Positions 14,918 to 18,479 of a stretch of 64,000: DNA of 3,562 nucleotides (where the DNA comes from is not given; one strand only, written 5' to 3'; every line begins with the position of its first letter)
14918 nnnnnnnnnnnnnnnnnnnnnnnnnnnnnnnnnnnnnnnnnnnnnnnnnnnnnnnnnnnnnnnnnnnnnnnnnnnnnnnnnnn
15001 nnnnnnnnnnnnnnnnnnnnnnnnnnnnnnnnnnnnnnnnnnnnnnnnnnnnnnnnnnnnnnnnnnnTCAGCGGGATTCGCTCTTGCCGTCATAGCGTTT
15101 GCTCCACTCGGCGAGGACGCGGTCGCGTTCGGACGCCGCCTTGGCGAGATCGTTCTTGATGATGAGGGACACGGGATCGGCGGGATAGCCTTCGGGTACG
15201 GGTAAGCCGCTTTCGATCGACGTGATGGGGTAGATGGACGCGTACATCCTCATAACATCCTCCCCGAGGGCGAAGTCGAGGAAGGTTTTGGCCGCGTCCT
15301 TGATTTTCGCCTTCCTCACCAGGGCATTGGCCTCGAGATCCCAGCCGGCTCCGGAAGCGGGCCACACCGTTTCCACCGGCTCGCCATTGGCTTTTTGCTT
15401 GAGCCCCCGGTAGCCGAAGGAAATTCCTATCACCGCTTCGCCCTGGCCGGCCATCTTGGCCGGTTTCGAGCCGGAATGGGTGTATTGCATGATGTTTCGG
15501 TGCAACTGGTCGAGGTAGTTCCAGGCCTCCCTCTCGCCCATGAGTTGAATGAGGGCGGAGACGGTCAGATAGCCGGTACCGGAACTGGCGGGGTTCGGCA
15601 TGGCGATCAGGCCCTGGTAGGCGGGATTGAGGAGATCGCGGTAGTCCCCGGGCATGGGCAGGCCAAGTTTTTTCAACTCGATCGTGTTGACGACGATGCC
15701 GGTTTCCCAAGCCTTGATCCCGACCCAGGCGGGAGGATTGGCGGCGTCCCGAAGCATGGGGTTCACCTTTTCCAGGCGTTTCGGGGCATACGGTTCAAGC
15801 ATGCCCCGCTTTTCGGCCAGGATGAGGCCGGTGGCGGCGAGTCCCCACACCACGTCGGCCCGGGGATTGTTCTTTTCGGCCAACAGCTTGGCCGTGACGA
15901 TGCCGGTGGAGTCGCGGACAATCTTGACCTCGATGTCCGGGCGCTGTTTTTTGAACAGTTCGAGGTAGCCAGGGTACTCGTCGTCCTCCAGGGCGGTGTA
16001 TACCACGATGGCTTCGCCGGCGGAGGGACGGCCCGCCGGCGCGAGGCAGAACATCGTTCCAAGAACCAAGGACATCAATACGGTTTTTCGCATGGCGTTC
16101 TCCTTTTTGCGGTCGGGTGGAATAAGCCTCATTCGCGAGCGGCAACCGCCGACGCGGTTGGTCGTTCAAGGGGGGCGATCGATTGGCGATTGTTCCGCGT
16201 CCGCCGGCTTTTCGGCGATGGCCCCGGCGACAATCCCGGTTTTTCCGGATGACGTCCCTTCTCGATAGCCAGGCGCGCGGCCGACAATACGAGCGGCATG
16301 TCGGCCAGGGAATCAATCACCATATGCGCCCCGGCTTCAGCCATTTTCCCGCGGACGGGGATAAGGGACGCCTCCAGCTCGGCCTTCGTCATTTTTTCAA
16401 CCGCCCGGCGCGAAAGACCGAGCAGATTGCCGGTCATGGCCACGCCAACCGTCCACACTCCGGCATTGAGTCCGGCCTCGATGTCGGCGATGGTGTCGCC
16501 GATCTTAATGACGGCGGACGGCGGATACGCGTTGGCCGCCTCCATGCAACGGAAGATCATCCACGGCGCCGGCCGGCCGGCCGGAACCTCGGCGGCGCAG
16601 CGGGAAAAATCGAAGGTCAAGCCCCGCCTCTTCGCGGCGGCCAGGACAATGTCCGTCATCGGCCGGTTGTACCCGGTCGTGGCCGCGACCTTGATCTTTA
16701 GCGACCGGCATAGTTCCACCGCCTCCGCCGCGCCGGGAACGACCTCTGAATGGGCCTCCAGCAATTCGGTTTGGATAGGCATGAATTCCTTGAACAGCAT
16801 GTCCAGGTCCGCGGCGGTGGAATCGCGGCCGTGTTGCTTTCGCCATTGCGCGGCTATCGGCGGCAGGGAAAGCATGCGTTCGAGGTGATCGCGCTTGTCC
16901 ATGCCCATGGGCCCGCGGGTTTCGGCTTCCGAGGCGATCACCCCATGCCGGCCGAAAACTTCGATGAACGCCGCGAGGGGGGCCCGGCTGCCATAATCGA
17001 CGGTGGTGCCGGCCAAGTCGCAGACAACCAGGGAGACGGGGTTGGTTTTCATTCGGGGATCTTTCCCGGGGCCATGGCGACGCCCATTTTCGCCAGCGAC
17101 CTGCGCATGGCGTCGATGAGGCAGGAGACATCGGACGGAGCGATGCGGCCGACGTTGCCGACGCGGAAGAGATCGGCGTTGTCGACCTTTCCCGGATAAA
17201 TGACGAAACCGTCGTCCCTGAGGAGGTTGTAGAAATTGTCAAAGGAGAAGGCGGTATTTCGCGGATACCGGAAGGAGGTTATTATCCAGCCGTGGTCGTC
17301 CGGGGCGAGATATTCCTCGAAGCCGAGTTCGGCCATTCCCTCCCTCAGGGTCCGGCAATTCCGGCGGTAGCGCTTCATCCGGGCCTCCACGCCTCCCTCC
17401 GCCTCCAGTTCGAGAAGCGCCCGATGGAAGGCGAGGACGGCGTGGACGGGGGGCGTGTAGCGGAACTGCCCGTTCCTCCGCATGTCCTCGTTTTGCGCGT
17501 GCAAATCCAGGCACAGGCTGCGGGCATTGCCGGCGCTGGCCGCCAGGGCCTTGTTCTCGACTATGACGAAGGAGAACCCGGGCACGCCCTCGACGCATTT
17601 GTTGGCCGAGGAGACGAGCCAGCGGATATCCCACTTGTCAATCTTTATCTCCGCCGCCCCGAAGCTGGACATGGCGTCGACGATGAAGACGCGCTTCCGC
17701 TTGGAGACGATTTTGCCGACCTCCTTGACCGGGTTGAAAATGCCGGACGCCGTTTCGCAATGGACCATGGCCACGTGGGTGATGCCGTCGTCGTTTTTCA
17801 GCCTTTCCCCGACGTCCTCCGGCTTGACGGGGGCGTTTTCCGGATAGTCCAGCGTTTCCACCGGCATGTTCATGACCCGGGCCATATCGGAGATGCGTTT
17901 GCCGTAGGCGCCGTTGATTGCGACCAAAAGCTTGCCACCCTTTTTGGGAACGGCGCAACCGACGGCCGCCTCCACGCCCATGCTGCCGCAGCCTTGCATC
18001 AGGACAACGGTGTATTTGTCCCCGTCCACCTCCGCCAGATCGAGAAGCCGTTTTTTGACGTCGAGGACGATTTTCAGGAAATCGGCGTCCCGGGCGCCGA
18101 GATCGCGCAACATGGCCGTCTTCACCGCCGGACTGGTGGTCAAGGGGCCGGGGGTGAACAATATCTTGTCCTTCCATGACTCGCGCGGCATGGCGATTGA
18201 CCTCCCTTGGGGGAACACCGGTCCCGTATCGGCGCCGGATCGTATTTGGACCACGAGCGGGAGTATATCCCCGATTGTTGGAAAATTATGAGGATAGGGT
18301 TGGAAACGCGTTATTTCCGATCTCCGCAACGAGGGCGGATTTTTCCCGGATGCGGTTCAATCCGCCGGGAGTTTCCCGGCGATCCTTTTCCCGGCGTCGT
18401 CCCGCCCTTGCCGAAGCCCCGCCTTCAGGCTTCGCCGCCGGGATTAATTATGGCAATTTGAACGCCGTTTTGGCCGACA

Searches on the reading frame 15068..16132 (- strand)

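Call 46: search_protein_families(library=pfam, proteins=[window:15068-16132:-], max_evalue=0.00001)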
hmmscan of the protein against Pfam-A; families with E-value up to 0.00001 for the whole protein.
window:15068-16132:- (354 aa): 4 families
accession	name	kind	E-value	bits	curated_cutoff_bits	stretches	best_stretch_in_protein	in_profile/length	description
PF13343.11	SBP_bac_6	-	4.3e-24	85.8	24.6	1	106-311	24-227/245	Bacterial extracellular solute-binding protein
PF13416.11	SBP_bac_8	-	1.1e-17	65.2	27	1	59-306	5-261/279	Bacterial extracellular solute-binding protein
PF01547.30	SBP_bac_1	-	8.8e-17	62.5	26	1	52-293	9-305/307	Bacterial extracellular solute-binding protein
PF13531.11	SBP_bac_11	-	4.8e-11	43.3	25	1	58-293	18-217/227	Bacterial extracellular solute-binding protein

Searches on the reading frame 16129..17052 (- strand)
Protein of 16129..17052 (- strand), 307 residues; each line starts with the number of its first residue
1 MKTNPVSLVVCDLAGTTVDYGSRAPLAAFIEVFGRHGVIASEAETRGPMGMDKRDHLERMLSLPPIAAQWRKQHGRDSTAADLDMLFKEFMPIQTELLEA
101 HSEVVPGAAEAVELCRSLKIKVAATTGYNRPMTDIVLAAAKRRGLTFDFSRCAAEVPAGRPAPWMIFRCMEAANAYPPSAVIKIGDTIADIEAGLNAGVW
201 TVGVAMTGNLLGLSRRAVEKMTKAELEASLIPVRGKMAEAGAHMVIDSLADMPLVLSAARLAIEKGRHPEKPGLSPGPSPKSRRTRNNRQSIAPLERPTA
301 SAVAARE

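Call 46: search_protein_families(library=pfam, proteins=[window:16129-17052:-], max_evalue=0.00001)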
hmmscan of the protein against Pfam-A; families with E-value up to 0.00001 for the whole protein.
window:16129-17052:- (307 aa): 3 families
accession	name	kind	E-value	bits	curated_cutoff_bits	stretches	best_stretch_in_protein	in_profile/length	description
PF00702.32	Hydrolase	-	1.6e-17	65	26.4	1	8-198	3-191/191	haloacid dehalogenase-like hydrolase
PF13419.12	HAD_2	-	2.5e-11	44.4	23.8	1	78-204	60-178/178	Haloacid dehalogenase-like hydrolase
PF13242.12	Hydrolase_like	-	2.9e-06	27.5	22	1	158-205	2-49/75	HAD-hyrolase-like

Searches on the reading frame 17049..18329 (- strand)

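Call 46: search_protein_families(library=pfam, proteins=[window:17049-18329:-], max_evalue=0.00001)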
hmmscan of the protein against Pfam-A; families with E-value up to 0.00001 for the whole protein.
window:17049-18329:- (426 aa): 1 family
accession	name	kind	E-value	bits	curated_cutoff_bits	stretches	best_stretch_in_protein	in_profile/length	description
PF00266.25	Aminotran_5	-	4.5e-17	62.5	21.5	1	76-344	33-303/371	Aminotransferase class-V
